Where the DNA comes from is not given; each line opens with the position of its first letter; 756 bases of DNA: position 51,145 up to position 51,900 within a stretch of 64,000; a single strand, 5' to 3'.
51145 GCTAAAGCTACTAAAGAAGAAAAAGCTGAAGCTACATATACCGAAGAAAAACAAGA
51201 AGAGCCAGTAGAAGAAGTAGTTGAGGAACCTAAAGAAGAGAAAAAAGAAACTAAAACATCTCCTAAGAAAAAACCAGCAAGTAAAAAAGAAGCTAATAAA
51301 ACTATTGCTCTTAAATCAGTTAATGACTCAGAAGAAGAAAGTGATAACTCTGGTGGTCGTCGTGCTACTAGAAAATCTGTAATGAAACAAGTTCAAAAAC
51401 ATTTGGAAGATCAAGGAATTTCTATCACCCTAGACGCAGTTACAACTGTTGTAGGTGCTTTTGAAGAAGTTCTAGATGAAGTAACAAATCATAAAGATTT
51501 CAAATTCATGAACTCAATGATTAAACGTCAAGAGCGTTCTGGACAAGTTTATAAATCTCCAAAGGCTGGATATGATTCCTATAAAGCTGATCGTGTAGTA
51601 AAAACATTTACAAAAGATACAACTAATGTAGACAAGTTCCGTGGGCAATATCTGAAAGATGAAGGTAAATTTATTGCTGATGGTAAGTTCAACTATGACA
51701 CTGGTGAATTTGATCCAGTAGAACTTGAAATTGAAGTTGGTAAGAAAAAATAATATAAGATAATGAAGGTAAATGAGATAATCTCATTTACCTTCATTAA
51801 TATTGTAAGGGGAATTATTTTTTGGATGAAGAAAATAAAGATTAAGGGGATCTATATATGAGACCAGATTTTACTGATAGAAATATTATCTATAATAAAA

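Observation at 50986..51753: HU-like DNA-binding domain fused to a long Lys/Glu/Pro-rich histone-H1-like tail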

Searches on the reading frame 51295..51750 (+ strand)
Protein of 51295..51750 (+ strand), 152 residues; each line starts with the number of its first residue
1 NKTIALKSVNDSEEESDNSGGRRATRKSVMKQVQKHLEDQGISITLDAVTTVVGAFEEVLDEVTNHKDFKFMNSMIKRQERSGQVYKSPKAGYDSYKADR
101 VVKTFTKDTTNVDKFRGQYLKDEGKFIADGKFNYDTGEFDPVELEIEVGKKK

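Call 10: find_homologous_proteins(query=window:51295-51750:+, max_evalue=0.01)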
Query seq(152 aa) (152 aa): 2 proteins with E <= 0.01 among 30 candidates.
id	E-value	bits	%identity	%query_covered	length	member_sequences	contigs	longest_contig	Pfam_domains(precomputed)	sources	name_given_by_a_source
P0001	2.8e-91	321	100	100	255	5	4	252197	-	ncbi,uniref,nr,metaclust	ncbi:hypothetical protein AR9_g200 [Bacillus phage AR9]|uniref:Uncharacterized protein n=2 Tax=Bacil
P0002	8.9e-90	316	99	100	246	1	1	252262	-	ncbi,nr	ncbi:hypothetical protein INTERNEXUS_79 [Bacillus phage vB_BspM_Internexus]|nr:hypothetical protein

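Call 19: search_protein_representatives(protein=window:51295-51750:+)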
Query: 152 residues. Proteins with E-value up to 0.001 (for the whole library): 15; up to 1e-10: 6; up to 1e-30: 4. The best 15 are listed.
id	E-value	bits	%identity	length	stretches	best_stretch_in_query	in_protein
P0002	2.8e-90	316.0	99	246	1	1-152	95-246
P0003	5.4e-44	166.1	56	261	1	2-151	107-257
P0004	7.2e-39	149.5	51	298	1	2-150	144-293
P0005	4.9e-38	146.8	50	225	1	6-149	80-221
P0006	4.2e-25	104.9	47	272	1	19-151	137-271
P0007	1.7e-11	60.8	32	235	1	3-146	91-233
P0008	1.4e-10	57.9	34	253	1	28-149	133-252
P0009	9.2e-10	55.2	35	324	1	40-142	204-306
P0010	1.9e-09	54.2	31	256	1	23-142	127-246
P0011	3.0e-08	50.3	33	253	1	25-147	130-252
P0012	4.6e-08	49.7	34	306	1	49-143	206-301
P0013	5.7e-07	46.2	31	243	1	26-148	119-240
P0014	2.0e-05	41.2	25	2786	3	7-120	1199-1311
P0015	2.9e-05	40.7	28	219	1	15-148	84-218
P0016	5.7e-04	36.5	24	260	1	20-148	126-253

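Call 25: find_homologous_proteins(query=A2, max_evalue=0.01)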
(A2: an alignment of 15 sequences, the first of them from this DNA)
Query A2 (15 sequences) (134 aa, profile of the alignment): 8 proteins with E <= 0.01 among 673 candidates.
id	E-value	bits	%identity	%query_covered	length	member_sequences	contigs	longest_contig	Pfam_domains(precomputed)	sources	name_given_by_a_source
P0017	1.8e-49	185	54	97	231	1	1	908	-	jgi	jgi:outer membrane biosynthesis protein TonB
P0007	3.3e-49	184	33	90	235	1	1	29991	-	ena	-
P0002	1.3e-45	172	100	100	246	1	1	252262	-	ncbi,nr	ncbi:hypothetical protein INTERNEXUS_79 [Bacillus phage vB_BspM_Internexus]|nr:hypothetical protein 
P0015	6.8e-45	170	29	90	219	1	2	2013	-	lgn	-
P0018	5.8e-40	154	23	86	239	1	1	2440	-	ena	-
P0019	4.2e-36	142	24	86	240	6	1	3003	-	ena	-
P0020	4.5e-32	129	22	96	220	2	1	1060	-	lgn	-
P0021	4.8e-32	129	22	96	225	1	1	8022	-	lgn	-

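Call 26: search_solved_structures(query=A2, max_evalue=10, show_alignments=3)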
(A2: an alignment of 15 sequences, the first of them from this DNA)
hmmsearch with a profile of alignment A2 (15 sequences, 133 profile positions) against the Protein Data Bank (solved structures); distinct sequences matched with E-value up to 10: 1.
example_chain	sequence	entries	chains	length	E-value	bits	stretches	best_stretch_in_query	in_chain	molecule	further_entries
5cwh_A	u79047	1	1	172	4.4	10.4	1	4-63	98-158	Designed helical repeat protein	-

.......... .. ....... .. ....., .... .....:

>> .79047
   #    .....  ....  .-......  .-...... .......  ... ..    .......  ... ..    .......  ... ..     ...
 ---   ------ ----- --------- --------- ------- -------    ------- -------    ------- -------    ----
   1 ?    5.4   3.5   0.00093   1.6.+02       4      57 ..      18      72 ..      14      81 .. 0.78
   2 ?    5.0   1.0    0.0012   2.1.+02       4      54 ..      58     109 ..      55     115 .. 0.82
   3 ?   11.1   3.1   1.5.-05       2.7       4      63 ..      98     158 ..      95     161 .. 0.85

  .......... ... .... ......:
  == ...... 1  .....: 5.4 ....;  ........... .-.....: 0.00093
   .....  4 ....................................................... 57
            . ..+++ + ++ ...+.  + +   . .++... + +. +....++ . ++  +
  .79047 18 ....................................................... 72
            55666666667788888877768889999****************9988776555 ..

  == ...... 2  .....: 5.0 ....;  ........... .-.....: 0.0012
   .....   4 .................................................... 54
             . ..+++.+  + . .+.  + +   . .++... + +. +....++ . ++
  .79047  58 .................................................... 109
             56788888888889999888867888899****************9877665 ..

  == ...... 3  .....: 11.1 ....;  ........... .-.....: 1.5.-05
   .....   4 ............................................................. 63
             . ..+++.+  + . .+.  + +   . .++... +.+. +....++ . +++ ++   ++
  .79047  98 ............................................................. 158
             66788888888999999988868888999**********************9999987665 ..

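Call 32: find_encoding_contigs(protein=P0007, flank=10000, max_places=3)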
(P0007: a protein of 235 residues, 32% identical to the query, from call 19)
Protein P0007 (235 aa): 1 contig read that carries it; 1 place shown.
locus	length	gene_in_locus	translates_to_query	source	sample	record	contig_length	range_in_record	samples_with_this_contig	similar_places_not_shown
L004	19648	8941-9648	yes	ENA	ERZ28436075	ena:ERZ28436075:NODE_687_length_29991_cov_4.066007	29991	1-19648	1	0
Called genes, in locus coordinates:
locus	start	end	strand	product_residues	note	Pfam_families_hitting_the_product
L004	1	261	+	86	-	?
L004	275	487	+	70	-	-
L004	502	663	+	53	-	-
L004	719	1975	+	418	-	PF00493:MCM (weak), PF07724:AAA_2, PF00004:AAA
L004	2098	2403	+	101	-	-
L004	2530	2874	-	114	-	-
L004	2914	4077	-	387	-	-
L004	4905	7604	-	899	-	-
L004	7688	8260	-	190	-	PF00929:RNase_T (faint), PF16473:Rv2179c-like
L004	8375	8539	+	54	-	-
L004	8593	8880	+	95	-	-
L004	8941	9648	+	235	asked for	-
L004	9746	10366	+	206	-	-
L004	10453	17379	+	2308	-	PF21277:T6SS_VgrG3-like_C, PF00877:NLPC_P60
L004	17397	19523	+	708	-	-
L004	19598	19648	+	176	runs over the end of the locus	PF05866:RusA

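Call 33: find_encoding_contigs(protein=P0021, flank=8000, max_places=3)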
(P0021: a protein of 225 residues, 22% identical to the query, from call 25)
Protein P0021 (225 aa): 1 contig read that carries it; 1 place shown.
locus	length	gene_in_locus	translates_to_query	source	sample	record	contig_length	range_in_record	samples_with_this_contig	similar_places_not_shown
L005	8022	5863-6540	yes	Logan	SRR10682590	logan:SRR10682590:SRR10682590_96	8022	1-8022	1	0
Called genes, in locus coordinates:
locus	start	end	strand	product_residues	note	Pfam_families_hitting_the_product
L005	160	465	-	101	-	-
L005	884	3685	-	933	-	-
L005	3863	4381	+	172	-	-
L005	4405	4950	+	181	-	-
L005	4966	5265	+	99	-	-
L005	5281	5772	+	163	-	-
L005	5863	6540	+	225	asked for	-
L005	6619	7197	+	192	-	-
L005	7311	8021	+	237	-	?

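Call 38: predict_structure(alignment_id=A3)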
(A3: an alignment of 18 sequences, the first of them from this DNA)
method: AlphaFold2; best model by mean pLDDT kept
length: 134 residues; sequences in the alignment: 18
mean_pLDDT: 90.9   pTM: 0.59
mean pLDDT of the five models: 90.9, 90.9, 90.7, 89.6, 89.1
residues with pLDDT >= 90: 100; 70-90: 28; 50-70: 4; < 50: 2
segments of 3 or more residues with pLDDT < 50: none
pLDDT, mean of each block of 10 residues (from residue 1): 80 97 97 97 96 91 93 91 90 88 92 92 93 55
secondary structure, 60 per line:
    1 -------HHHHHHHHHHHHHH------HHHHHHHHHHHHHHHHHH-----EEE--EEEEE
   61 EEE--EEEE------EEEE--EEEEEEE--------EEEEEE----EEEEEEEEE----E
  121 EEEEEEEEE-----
elements in order: H8-21 H28-45 E51-53 E56-63 E66-69 E76-79 E82-88 E97-102 E107-115 E120-129

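Call 41: fold_search(model_id=the predicted structure, library=pdb)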
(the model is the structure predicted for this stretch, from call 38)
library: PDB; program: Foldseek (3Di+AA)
matches with E <= 10: 120; with E <= 0.001: 2
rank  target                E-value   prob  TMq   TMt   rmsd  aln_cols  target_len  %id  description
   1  2np2_A                3.2e-04  1.00  0.55  0.70   2.1        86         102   17  Hbb-DNA complex (released 2007-02-27)
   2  5lvt_A                7.8e-04  1.00  0.51  0.72   2.8        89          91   20  Structure of HU protein from Lactococcus lactis (released 2017-10-25)
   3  3rhi_C                1.7e-03  1.00  0.49  0.69   2.4        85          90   18  DNA-binding protein HU from Bacillus anthracis (released 2011-04-20)
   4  9f0y_C                2.0e-03  1.00  0.46  0.61   3.5        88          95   24  CryoEM structure of the F plasmid relaxosome with TraI in its TE mode, derived from the ss-27_+8ds+9_+143-R Locally-re (released 2025-06-04)
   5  1p71_B                2.4e-03  1.00  0.52  0.72   2.7        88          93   15  Anabaena HU-DNA corcrystal structure (TR3) (released 2003-05-13)
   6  9a4h_B                2.7e-03  1.00  0.46  0.62   3.3        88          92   18  Integrative model of ACP-DBH1 by crosslinking MS and deep learning (released 2024-09-18)
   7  8flj_E                3.4e-03  1.00  0.49  0.67   2.6        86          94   17  Cas1-Cas2/3 integrase and IHF bound to CRISPR leader, repeat and foreign DNA (released 2023-09-06)
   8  1ihf_A                3.8e-03  1.00  0.47  0.61   3.4        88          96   23  INTEGRATION HOST FACTOR/DNA COMPLEX (released 1997-02-12)
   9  8flj_F                4.3e-03  1.00  0.52  0.72   2.3        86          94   13  Cas1-Cas2/3 integrase and IHF bound to CRISPR leader, repeat and foreign DNA (released 2023-09-06)
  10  1p71_A                4.3e-03  1.00  0.52  0.72   2.5        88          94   15  Anabaena HU-DNA corcrystal structure (TR3) (released 2003-05-13)
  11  1p51_A                5.1e-03  1.00  0.52  0.72   2.7        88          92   15  Anabaena HU-DNA cocrystal structure (AHU6) (released 2003-05-13)
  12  4pt4_A                6.9e-03  1.00  0.52  0.69   2.6        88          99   11  Crystal structure Analysis of N terminal region containing the dimerization domain and DNA binding domain of HU protei (released 2014-05-21)
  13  3rhi_A                6.9e-03  1.00  0.44  0.64   3.0        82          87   18  DNA-binding protein HU from Bacillus anthracis (released 2011-04-20)
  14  8flj_G                8.3e-03  1.00  0.49  0.64   3.0        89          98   17  Cas1-Cas2/3 integrase and IHF bound to CRISPR leader, repeat and foreign DNA (released 2023-09-06)
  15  4dky_B                1.1e-02  1.00  0.51  0.65   2.9        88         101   10  Crystal structure Analysis of N terminal region containing the dimerization domain and DNA binding domain of HU protei (released 2013-02-06)
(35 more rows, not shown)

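Call 47: fold_search(model_id=the predicted structure, library=viral)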
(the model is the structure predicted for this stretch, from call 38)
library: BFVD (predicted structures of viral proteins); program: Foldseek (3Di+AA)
matches with E <= 10: 334; with E <= 0.001: 5
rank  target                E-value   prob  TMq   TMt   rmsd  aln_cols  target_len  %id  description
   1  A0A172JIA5            3.7e-22  1.00  0.79  0.45   3.3       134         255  100  Uncharacterized protein [Bacillus phage AR9]
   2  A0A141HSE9            5.5e-14  1.00  0.79  0.51   3.3       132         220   41  (no name in the UniProt tables at hand)
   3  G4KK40                2.2e-06  1.00  0.61  0.26   9.6       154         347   22  (no name in the UniProt tables at hand)
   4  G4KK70                1.1e-04  1.00  0.52  0.57   4.9       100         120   21  (no name in the UniProt tables at hand)
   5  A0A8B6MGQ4            9.2e-04  1.00  0.61  0.30   5.4       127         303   12  (no name in the UniProt tables at hand)
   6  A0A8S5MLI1            1.0e-03  1.00  0.50  0.70   2.8        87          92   17  DNA binding protein [Podoviridae sp. ctlpi2]
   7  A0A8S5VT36            1.1e-03  1.00  0.52  0.60   2.8        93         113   18  (no name in the UniProt tables at hand)
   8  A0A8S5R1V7            2.1e-03  1.00  0.54  0.59   2.1        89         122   12  Bacterial DNA-binding protein [Siphoviridae sp. ct6d71]
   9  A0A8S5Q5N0            2.7e-03  1.00  0.47  0.65   3.0        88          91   12  Bacterial DNA-binding protein [Myoviridae sp. ctAca11]
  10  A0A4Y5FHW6            3.2e-03  1.00  0.54  0.69   2.2        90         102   14  DNA-binding protein [Lactobacillus phage 3-521]
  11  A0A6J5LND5            3.2e-03  1.00  0.52  0.45   4.3        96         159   12  Viral histone-like protein [uncultured Caudovirales phage]
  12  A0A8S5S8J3            3.4e-03  1.00  0.52  0.47   3.4        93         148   15  Bacterial DNA-binding protein [Phage sp. ctGns7]
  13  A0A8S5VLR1            3.4e-03  1.00  0.52  0.61   7.4       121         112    9  (no name in the UniProt tables at hand)
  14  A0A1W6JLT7            3.4e-03  1.00  0.44  0.48   3.9        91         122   18  Uncharacterized protein [Lactococcus phage AM8]
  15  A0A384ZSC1            4.0e-03  1.00  0.50  0.70   2.6        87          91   20  IHF protein [Vibrio phage YC]
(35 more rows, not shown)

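Call 68: search_protein_families(library=pfam, proteins=[L004:9746-10363:+, L005:6619-7194:+], max_evalue=0.1)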
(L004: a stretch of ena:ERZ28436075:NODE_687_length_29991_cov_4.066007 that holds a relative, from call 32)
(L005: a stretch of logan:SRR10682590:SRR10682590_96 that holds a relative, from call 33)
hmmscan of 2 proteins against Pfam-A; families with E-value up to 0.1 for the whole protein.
L004:9746-10363:+ (206 aa): 6 families
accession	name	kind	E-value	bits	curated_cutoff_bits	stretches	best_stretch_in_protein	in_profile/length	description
PF18333.6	ssDNA_DBD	-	0.00086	20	25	1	134-184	17-67/106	Non-canonical single-stranded DNA-binding domain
PF03819.22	MazG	-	0.0058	17.3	22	1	45-82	7-44/74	MazG nucleotide pyrophosphohydrolase domain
PF09777.14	OSTMP1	-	0.0075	16.1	25.8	1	91-168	146-222/240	Osteopetrosis-associated transmembrane protein 1 precursor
PF04455.17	Saccharop_dh_N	-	0.0092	16.8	23.5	1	65-126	13-74/100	LOR/SDH bifunctional enzyme conserved region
PF25753.1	SF0329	-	0.012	16.2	27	0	91-153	30-77/165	SF0329 protein family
PF03665.18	UPF0172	-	0.051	13.9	24.4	1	93-180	102-184/192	Uncharacterised protein family (UPF0172)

L005:6619-7194:+ (192 aa): 2 families
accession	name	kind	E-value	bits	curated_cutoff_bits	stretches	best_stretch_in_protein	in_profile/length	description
PF01503.22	PRA-PH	-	0.069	14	21.3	0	22-79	10-63/86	Phosphoribosyl-ATP pyrophosphohydrolase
PF22373.2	MG491_central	-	0.078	13.7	27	0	27-100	40-106/132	Organelle protein MG491, central domain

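Call 92: search_protein_families(library=pfam, proteins=[P0014], max_evalue=0.01)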
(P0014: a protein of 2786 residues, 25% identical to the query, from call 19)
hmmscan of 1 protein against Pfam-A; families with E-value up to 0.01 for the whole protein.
P0014 (2786 aa): 3 families
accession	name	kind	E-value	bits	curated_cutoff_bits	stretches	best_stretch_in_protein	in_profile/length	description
PF19258.4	KxYKxGKxW_sig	-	3.5e-05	24.1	23.6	1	18-44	10-36/41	KxYKxGKxW signal peptide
PF08590.15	DUF1771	-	0.0005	20.8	28.7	0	1588-1619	15-46/64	Domain of unknown function (DUF1771)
PF24582.1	DUF7609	-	0.0041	17.9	27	0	1371-1401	31-61/85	Domain of unknown function (DUF7609)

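Call 96: search_solved_structures(query=A6, max_evalue=1, show_alignments=1)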
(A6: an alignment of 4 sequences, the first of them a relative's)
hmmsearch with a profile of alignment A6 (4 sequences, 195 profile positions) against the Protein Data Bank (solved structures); distinct sequences matched with E-value up to 1: 0.

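Call 97: search_protein_families(library=pfam, alignment_id=A3, max_evalue=10)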
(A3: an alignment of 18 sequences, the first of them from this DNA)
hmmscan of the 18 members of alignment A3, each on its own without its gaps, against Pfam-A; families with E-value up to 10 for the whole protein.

A. member 1, seq(134 aa): 1 family
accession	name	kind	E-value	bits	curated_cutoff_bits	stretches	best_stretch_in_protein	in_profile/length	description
PF19753.4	DUF6240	-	0.0061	16.4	26.6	1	8-92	5-96/276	Family of unknown function (DUF6240)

B. families by the number of members that match (of 18 scanned): 11 families
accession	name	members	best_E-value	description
PF14722.11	KRAP_IP3R_bind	2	0.067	Ki-ras-induced actin-interacting protein-IP3R-interacting domain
PF00216.26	Bac_DNA_binding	2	0.072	Bacterial DNA-binding protein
PF19753.4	DUF6240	1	0.0061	Family of unknown function (DUF6240)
PF12290.13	DUF3802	1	0.012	Protein of unknown function (DUF3802)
PF01426.24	BAH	1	0.024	BAH domain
PF20659.2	MS_C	1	0.046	Malate synthase, C-terminal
PF24515.1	ARM_KNTC1_3rd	1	0.06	KNTC1 third ARM-repeats domain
PF17803.7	Cadherin_4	1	0.061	Bacterial cadherin-like domain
PF06831.19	H2TH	1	0.14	Formamidopyrimidine-DNA glycosylase H2TH domain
PF14626.12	RNase_Zc3h12a_2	1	0.15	Zc3h12a-like Ribonuclease NYN domain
PF20539.3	DUF6754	1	0.15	Domain of unknown function (DUF6754)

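Call 101: find_related_loci(query=A7, collection=viral_contigs, flank=6000)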
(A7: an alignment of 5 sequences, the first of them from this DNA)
Query A7 (134 aa) in viral_contigs; peptide patterns used: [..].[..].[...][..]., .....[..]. (x = any residue, [..] = any of these).
301 stretches matched a pattern, but none encodes a relative of the query by tblastn (E <= 1e-3).
